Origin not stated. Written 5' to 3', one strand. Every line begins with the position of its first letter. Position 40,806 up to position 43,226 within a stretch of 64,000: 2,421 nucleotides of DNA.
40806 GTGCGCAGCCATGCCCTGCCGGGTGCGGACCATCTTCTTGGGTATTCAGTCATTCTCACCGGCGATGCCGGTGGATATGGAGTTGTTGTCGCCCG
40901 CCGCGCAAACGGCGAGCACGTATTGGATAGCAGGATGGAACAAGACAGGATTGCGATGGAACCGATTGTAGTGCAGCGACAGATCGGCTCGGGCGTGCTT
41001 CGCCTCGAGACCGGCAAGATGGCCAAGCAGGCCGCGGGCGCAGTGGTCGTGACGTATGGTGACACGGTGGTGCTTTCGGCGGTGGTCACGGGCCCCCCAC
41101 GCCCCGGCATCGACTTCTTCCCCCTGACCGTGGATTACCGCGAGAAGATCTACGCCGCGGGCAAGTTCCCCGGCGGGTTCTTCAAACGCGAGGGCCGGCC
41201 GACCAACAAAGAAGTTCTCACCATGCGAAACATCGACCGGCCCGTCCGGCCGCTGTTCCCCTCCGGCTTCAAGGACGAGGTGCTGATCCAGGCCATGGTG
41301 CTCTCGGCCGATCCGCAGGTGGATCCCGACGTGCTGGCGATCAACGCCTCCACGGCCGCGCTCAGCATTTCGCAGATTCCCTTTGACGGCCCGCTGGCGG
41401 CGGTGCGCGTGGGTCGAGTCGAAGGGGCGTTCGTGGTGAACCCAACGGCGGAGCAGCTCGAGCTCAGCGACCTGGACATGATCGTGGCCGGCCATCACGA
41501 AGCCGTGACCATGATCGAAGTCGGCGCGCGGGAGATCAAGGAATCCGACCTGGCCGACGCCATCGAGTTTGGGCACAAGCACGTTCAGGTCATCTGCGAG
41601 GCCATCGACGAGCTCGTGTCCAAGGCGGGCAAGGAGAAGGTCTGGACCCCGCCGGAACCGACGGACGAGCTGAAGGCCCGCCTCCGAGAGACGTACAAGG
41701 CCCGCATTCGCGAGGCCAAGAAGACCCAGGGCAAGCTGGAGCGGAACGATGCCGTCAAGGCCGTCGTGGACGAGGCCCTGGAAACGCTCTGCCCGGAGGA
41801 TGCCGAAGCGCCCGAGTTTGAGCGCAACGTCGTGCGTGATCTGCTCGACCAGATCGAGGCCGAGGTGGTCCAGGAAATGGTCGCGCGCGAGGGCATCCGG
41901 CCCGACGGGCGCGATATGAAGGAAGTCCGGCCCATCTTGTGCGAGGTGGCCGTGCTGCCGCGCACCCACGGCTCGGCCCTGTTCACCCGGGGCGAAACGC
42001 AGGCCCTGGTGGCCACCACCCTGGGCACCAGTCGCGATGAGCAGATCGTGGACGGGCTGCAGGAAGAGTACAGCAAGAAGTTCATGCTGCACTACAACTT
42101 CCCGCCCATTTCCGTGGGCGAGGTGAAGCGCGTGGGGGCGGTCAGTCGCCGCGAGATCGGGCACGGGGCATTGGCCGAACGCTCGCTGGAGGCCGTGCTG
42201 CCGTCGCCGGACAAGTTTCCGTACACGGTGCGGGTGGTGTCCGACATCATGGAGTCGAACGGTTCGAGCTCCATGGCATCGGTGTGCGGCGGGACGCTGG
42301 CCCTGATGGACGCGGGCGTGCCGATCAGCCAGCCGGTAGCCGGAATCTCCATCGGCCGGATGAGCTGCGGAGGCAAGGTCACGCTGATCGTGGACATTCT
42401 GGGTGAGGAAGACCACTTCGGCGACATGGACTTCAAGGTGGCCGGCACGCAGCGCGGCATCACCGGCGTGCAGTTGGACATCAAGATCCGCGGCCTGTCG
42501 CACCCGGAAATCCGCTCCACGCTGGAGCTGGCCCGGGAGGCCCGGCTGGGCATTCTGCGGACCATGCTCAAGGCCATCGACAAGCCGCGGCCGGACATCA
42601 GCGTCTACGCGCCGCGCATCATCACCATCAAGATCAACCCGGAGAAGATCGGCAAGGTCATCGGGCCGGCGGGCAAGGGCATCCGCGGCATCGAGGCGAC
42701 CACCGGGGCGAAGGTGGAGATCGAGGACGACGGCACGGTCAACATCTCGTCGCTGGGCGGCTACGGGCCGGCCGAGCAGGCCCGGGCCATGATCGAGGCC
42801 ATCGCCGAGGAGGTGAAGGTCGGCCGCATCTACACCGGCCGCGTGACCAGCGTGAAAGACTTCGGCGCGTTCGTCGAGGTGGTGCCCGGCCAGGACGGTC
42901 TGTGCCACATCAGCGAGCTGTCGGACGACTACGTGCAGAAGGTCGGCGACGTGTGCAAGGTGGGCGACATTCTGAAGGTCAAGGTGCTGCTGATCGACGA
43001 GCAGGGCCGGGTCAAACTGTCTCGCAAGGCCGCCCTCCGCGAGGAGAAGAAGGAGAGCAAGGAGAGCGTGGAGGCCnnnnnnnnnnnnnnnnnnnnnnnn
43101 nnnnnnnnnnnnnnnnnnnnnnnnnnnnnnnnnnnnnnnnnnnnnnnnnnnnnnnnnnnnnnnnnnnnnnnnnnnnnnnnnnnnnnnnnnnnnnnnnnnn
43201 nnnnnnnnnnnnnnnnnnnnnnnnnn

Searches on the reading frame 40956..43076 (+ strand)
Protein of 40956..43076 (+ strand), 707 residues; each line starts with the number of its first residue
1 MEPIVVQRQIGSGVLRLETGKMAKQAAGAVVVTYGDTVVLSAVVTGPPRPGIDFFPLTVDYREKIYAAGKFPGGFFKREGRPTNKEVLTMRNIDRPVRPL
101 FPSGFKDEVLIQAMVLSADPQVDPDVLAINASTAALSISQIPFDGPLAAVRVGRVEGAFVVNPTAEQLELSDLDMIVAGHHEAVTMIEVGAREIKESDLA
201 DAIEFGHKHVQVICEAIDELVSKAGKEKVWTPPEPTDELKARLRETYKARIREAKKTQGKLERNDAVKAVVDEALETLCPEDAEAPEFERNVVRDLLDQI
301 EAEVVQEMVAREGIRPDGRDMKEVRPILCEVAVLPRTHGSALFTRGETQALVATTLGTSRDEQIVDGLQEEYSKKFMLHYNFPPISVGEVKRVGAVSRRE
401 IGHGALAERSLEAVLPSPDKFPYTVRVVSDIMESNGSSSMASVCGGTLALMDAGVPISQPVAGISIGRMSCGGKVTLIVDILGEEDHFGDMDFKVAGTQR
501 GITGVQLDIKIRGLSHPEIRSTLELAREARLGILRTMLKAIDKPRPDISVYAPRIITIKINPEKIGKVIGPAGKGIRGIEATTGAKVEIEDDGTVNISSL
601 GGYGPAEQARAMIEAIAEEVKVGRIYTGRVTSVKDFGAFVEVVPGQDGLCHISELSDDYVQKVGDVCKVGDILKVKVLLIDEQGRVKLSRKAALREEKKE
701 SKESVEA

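Call 47: find_homologous_proteins(query=window:40956-43076:+, max_evalue=1e-100)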
Query window:40956-43076:+ (707 aa): 8000 proteins with E <= 1e-100 among 8000 candidates; the best 120 are listed.
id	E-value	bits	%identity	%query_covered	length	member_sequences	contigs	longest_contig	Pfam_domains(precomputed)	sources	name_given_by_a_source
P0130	0.0e+0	1495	96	100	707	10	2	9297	PF00013.36,PF03725.21,PF00575.30,PF03726.20,PF01138.28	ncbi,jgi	-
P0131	0.0e+0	1278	80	99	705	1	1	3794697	PF00013.36,PF03725.21,PF00575.30,PF03726.20,PF01138.28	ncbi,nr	ncbi:MAG: polyribonucleotide nucleotidyltransferase [Phycisphaerales bacterium]|nr:MAG: polyribonucl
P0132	0.0e+0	1240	80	99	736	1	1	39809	PF00013.36,PF03725.21,PF00575.30,PF03726.20,PF01138.28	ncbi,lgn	-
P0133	0.0e+0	1231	78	99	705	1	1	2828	PF00013.36,PF03725.21,PF00575.30,PF03726.20,PF01138.28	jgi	jgi:polyribonucleotide nucleotidyltransferase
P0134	0.0e+0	1223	77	99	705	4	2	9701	PF00013.36,PF03725.21,PF00575.30,PF03726.20,PF01138.28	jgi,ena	-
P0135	0.0e+0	1193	76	100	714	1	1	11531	PF00013.36,PF03725.21,PF00575.30,PF03726.20,PF01138.28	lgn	-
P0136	0.0e+0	1152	75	100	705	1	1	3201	PF00013.36,PF03725.21,PF00575.30,PF03726.20,PF01138.28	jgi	jgi:polyribonucleotide nucleotidyltransferase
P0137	0.0e+0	1090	71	98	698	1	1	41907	PF00013.36,PF03725.21,PF00575.30,PF03726.20,PF01138.28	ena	-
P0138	0.0e+0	1085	71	98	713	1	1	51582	PF00013.36,PF03725.21,PF00575.30,PF03726.20,PF01138.28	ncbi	ncbi:MAG: polyribonucleotide nucleotidyltransferase [Planctomycetota bacterium]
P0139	0.0e+0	1083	70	100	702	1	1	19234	PF00013.36,PF03725.21,PF00575.30,PF03726.20,PF01138.28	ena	-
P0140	0.0e+0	1073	70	97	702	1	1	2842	PF00013.36,PF03725.21,PF00575.30,PF03726.20,PF01138.28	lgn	-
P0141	0.0e+0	1066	70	99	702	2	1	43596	PF00013.36,PF03725.21,PF00575.30,PF03726.20,PF01138.28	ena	-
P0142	0.0e+0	1065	69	99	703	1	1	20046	PF00013.36,PF03725.21,PF00575.30,PF03726.20,PF01138.28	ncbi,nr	ncbi:MAG: polyribonucleotide nucleotidyltransferase [bacterium]|nr:polyribonucleotide nucleotidyltra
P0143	0.0e+0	1064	70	99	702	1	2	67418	PF00013.36,PF03725.21,PF22675.3,PF00575.30,PF03726.20,PF01138.28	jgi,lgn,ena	-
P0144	0.0e+0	1061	68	99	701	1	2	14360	PF00013.36,PF03725.21,PF00575.30,PF03726.20,PF01138.28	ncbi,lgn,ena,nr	ncbi:MAG: polyribonucleotide nucleotidyltransferase [Phycisphaerae bacterium]|nr:polyribonucleotide 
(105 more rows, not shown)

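Call 48: find_encoding_contigs(protein=P0131, flank=8000, max_places=2)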
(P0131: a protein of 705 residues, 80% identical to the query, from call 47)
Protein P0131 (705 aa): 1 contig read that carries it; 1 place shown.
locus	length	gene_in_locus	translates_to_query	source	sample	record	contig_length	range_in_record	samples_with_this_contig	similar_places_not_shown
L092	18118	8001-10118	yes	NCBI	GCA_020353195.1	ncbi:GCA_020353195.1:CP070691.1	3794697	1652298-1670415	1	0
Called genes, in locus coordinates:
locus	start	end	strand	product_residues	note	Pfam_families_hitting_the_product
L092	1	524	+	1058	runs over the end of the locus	PF13519:VWA_2, PF07090:GATase1_like (faint), PF00092:VWA, PF13768:VWA_3 (weak)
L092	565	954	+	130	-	PF20030:bpMoxR (weak), PF07726:AAA_3, PF07728:AAA_5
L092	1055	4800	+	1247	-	PF05378:Hydant_A_N, PF01968:Hydantoinase_A, PF02538:Hydantoinase_B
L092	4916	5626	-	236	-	-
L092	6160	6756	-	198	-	PF00293:NUDIX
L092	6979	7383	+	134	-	PF00072:Response_reg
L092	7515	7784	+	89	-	PF00312:Ribosomal_S15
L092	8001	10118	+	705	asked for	PF01138:RNase_PH, PF03725:RNase_PH_C, PF03726:PNPase, PF01138:RNase_PH, PF00013:KH_1, PF00575:S1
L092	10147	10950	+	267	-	PF00512:HisKA, PF02518:HATPase_c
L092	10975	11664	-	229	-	PF00702:Hydrolase, PF13419:HAD_2 (weak)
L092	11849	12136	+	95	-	-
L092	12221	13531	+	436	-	PF13360:PQQ_2, PF01011:PQQ (faint), PF13570:Beta-prop_ACSF4, PF13360:PQQ_2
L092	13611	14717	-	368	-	-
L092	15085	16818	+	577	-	PF02142:MGS, PF01808:AICARFT_IMPCHas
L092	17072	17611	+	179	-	PF01923:Cob_adeno_trans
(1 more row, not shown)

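Call 49: find_encoding_contigs(protein=P0132, flank=8000, max_places=2)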
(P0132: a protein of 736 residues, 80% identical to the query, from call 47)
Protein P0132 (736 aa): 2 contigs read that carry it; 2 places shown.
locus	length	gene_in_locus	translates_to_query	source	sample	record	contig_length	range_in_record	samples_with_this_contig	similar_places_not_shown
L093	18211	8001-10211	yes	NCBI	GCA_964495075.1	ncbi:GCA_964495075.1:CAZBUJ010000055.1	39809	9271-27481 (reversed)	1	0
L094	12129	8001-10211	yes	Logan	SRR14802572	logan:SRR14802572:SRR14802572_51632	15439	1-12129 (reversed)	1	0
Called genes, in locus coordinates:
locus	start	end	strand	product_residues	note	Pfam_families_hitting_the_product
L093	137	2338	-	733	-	PF27167:HTH_GRAD, PF03449:GreA_GreB_N, PF01272:GreA_GreB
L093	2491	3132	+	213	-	PF00730:HhH-GPD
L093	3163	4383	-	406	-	PF18998:Flg_new_2, PF08450:SGL (faint), PF01436:NHL (faint)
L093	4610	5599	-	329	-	-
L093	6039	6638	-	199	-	PF00293:NUDIX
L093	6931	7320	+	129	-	PF00072:Response_reg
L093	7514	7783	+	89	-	PF00312:Ribosomal_S15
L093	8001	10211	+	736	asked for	PF01138:RNase_PH, PF03725:RNase_PH_C, PF03726:PNPase, PF01138:RNase_PH, PF00013:KH_1, PF00575:S1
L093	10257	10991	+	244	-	PF00512:HisKA, PF02518:HATPase_c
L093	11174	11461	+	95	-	-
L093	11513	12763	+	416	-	PF13570:Beta-prop_ACSF4, PF13360:PQQ_2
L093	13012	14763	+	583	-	PF02142:MGS, PF01808:AICARFT_IMPCHas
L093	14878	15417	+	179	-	PF01923:Cob_adeno_trans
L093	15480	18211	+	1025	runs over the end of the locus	PF04932:Wzy_C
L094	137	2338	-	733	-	PF27167:HTH_GRAD, PF03449:GreA_GreB_N, PF01272:GreA_GreB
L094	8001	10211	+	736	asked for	PF01138:RNase_PH, PF03725:RNase_PH_C, PF03726:PNPase, PF01138:RNase_PH, PF00013:KH_1, PF00575:S1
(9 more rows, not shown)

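Call 50: find_encoding_contigs(protein=P0130, flank=8000, max_places=3)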
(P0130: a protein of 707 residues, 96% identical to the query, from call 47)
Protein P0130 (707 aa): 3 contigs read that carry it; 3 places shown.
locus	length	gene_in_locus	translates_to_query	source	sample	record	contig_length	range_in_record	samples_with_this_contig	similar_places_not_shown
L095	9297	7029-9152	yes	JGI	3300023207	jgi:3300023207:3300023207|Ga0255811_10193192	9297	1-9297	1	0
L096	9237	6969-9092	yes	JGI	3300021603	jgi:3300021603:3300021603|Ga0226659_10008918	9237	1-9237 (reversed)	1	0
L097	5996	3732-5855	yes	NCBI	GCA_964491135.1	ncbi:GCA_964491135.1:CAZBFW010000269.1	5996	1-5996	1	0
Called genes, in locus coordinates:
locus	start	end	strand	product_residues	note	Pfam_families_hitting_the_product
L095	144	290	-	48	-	-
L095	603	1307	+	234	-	PF02518:HATPase_c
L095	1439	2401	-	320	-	PF01522:Polysacc_deac_1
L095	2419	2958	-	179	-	-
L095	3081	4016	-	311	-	PF03088:Str_synth (faint), PF08450:SGL, PF01436:NHL (faint)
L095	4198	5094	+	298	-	PF13349:DUF4097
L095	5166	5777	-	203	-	PF00293:NUDIX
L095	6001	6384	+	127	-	PF00072:Response_reg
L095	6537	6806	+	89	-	PF00312:Ribosomal_S15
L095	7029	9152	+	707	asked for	PF01138:RNase_PH, PF03725:RNase_PH_C, PF03726:PNPase, PF01138:RNase_PH, PF00013:KH_1, PF00575:S1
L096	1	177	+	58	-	?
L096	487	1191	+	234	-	PF02518:HATPase_c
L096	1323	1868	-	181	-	-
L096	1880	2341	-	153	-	-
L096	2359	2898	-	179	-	-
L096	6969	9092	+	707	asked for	PF01138:RNase_PH, PF03725:RNase_PH_C, PF03726:PNPase, PF01138:RNase_PH, PF00013:KH_1, PF00575:S1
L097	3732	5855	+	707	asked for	PF01138:RNase_PH, PF03725:RNase_PH_C, PF03726:PNPase, PF01138:RNase_PH, PF00013:KH_1, PF00575:S1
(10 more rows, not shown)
